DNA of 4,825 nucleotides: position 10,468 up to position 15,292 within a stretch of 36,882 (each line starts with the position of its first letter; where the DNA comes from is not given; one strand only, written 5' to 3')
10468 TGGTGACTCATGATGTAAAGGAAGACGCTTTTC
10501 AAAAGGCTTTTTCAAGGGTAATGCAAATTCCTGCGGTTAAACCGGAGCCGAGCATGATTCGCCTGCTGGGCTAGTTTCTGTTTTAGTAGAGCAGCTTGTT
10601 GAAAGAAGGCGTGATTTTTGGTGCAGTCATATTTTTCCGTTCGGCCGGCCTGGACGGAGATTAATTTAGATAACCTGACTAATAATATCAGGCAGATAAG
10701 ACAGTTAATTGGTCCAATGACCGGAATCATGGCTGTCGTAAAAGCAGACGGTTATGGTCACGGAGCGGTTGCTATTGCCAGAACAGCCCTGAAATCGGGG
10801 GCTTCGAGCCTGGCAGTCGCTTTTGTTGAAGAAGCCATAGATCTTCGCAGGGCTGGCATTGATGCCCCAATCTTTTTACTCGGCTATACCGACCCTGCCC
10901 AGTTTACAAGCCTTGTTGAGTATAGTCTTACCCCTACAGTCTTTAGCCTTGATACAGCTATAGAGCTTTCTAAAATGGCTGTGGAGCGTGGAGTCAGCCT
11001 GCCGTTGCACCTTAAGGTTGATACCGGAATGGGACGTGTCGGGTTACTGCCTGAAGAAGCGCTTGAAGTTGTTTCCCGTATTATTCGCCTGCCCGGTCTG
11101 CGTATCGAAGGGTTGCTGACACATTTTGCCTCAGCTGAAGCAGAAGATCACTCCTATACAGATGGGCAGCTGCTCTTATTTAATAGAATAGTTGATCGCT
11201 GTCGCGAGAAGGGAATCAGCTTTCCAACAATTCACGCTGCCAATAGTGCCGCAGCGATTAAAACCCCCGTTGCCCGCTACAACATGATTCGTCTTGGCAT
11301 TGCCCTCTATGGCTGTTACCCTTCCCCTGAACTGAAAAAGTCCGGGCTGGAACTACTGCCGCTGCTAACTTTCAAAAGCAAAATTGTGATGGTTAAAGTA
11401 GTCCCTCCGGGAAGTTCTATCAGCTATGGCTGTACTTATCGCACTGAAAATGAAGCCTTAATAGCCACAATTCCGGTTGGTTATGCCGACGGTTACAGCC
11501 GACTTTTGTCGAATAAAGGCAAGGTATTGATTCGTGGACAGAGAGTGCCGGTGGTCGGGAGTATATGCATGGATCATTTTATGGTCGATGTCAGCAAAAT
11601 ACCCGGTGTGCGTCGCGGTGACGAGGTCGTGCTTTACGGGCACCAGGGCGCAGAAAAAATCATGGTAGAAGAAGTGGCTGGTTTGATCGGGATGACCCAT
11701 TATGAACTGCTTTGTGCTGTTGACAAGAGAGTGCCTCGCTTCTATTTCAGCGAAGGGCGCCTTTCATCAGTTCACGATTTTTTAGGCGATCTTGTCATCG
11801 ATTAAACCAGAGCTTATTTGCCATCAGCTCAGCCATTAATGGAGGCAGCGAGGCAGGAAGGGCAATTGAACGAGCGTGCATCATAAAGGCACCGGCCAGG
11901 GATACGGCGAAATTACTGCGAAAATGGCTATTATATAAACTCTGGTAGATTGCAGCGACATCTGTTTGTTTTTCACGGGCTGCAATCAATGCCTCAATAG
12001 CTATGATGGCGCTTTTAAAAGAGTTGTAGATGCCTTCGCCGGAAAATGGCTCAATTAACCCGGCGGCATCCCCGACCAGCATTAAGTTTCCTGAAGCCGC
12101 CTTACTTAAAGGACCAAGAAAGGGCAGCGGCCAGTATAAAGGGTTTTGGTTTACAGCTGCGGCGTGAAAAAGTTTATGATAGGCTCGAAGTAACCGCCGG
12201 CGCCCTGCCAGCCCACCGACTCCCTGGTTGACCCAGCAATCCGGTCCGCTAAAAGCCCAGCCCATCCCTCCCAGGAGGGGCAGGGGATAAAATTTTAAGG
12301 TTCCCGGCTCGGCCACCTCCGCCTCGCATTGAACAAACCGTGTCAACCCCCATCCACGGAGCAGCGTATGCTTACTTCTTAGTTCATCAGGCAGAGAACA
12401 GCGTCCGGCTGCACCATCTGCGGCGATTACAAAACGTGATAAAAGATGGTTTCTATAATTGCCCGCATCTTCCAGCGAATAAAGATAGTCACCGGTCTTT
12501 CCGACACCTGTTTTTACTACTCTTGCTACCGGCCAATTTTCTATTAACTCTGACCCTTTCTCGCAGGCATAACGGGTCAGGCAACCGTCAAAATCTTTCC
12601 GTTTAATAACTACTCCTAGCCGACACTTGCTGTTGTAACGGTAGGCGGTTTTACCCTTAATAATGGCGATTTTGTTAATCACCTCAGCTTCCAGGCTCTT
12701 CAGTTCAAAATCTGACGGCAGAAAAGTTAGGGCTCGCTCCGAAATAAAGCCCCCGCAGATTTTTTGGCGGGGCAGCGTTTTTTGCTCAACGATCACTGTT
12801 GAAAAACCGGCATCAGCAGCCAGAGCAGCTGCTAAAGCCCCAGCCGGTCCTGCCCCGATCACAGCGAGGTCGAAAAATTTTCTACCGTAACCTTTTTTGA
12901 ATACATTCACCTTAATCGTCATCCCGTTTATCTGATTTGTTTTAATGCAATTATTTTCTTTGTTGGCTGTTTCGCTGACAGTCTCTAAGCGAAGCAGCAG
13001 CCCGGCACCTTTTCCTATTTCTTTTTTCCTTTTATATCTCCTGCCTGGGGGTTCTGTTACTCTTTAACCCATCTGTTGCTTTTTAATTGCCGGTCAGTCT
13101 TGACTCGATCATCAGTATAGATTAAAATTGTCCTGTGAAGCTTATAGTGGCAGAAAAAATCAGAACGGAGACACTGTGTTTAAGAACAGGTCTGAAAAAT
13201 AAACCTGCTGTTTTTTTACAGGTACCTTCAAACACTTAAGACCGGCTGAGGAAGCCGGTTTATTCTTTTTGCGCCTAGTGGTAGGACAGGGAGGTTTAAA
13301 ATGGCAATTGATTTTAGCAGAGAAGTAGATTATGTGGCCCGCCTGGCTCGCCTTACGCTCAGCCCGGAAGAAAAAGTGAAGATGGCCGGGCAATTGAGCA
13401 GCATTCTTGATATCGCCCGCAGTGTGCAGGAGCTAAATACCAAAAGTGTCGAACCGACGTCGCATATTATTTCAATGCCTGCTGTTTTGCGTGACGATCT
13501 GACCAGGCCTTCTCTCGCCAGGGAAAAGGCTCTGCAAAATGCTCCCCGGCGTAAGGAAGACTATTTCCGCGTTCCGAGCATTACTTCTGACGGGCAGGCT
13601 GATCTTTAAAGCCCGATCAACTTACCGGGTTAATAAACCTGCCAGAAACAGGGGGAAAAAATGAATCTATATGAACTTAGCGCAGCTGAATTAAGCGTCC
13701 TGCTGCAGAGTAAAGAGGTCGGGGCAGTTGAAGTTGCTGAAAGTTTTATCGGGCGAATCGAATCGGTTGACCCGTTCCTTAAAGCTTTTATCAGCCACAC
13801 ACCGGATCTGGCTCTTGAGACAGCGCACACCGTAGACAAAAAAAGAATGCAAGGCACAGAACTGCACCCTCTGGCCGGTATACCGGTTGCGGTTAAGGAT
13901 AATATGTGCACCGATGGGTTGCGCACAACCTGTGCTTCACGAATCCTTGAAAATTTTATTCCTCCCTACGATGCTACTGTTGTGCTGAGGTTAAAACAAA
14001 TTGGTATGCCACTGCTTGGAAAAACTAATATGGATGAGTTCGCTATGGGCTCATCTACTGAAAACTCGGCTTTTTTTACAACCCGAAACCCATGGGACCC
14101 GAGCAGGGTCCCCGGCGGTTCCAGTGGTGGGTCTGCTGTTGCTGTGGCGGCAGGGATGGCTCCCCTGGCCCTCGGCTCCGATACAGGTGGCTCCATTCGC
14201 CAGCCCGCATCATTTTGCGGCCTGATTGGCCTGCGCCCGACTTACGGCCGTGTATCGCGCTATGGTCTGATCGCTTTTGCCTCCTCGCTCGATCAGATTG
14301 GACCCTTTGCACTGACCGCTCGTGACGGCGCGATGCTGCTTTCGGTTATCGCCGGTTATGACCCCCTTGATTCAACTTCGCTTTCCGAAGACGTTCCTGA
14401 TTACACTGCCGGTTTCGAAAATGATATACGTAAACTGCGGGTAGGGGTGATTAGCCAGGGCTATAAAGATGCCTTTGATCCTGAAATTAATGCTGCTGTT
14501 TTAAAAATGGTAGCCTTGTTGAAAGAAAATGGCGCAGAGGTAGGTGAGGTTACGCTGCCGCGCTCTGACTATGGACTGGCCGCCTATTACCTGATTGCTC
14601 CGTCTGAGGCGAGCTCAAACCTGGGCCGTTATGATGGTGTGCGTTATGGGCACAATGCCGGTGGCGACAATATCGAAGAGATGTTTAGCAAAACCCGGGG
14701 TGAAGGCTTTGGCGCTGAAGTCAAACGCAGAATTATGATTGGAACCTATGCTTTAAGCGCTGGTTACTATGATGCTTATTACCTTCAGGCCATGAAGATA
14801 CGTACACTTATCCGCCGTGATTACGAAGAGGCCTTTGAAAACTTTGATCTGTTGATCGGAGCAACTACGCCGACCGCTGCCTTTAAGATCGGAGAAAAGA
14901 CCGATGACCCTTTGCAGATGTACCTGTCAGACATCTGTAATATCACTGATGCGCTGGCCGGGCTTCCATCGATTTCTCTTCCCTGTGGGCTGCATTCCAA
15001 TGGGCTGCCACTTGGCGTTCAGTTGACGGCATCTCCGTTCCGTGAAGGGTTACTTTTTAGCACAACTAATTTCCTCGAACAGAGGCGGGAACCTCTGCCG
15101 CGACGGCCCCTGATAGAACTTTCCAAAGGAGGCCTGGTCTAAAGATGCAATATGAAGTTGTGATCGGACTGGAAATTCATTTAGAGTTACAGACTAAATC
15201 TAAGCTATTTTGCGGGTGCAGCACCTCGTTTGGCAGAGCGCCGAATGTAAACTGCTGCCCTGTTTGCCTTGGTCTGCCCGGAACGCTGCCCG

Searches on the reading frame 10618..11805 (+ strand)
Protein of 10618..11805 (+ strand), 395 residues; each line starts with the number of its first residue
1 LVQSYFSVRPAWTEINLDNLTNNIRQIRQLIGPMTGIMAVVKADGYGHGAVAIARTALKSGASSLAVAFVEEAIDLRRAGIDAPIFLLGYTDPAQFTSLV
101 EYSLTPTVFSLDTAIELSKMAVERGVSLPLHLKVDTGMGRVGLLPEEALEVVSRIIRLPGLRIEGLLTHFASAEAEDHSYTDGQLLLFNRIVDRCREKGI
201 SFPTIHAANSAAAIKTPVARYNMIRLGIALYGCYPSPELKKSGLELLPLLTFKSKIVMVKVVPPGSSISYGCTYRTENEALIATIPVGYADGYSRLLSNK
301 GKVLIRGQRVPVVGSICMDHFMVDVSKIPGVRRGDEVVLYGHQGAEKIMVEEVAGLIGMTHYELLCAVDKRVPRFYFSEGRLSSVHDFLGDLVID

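Call 64: search_protein_families(library=pfam, proteins=[window:10618-11805:+], max_evalue=0.000001)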
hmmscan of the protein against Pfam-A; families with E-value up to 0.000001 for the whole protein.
window:10618-11805:+ (395 aa): 2 families
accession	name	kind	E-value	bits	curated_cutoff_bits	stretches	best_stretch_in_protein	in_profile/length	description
PF01168.26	Ala_racemase_N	-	3.1e-75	253.1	24.1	1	15-235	1-220/220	Alanine racemase, N-terminal domain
PF00842.27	Ala_racemase_C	-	3.9e-48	162.7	25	1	250-376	2-127/127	Alanine racemase, C-terminal domain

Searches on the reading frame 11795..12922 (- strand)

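Call 65: search_protein_families(library=pfam, proteins=[window:11795-12922:-], max_evalue=0.0001)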
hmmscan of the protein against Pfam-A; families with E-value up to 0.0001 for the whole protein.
window:11795-12922:- (375 aa): 4 families
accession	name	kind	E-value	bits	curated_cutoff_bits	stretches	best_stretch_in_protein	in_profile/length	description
PF01494.25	FAD_binding_3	-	4.2e-11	43.1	22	1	19-175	4-163/349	FAD binding domain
PF12831.13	FAD_oxidored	-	4.3e-06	26.7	27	1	18-67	1-45/416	FAD dependent oxidoreductase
PF00890.30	FAD_binding_2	-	1e-05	25.3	20.4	0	18-49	1-32/414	FAD binding domain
PF04820.20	Trp_halogenase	-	7.5e-05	22.2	21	0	273-332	315-373/458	Tryptophan halogenase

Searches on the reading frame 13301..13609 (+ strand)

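Call 65: search_protein_families(library=pfam, proteins=[window:13301-13609:+], max_evalue=0.0001)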
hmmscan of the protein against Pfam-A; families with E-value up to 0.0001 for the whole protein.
window:13301-13609:+ (102 aa): 1 family
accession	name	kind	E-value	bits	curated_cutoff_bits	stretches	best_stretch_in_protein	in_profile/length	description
PF02686.20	GatC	-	6.3e-21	74.8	23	1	20-91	1-66/66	Glu-tRNAGln amidotransferase C subunit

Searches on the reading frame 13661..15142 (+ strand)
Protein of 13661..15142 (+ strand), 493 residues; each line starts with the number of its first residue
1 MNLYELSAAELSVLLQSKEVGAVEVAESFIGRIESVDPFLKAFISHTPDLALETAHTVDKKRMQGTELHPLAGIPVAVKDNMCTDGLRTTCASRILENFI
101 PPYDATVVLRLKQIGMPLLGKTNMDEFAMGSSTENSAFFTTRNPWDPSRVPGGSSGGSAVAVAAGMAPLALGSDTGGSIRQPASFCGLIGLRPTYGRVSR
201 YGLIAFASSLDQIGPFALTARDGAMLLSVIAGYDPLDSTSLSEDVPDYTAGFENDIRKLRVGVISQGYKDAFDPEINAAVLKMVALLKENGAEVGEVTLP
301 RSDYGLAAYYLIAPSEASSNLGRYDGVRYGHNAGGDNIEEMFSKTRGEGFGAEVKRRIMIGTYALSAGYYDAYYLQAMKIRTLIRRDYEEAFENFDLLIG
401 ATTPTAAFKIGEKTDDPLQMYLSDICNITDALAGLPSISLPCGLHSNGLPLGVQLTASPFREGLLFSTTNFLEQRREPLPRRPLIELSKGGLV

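Call 65: search_protein_families(library=pfam, proteins=[window:13661-15142:+], max_evalue=0.0001)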
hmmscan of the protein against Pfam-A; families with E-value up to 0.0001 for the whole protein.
window:13661-15142:+ (493 aa): 1 family
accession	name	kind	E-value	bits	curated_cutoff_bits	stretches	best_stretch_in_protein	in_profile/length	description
PF01425.27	Amidase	-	2.5e-156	521.7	27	1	24-465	1-444/445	Amidase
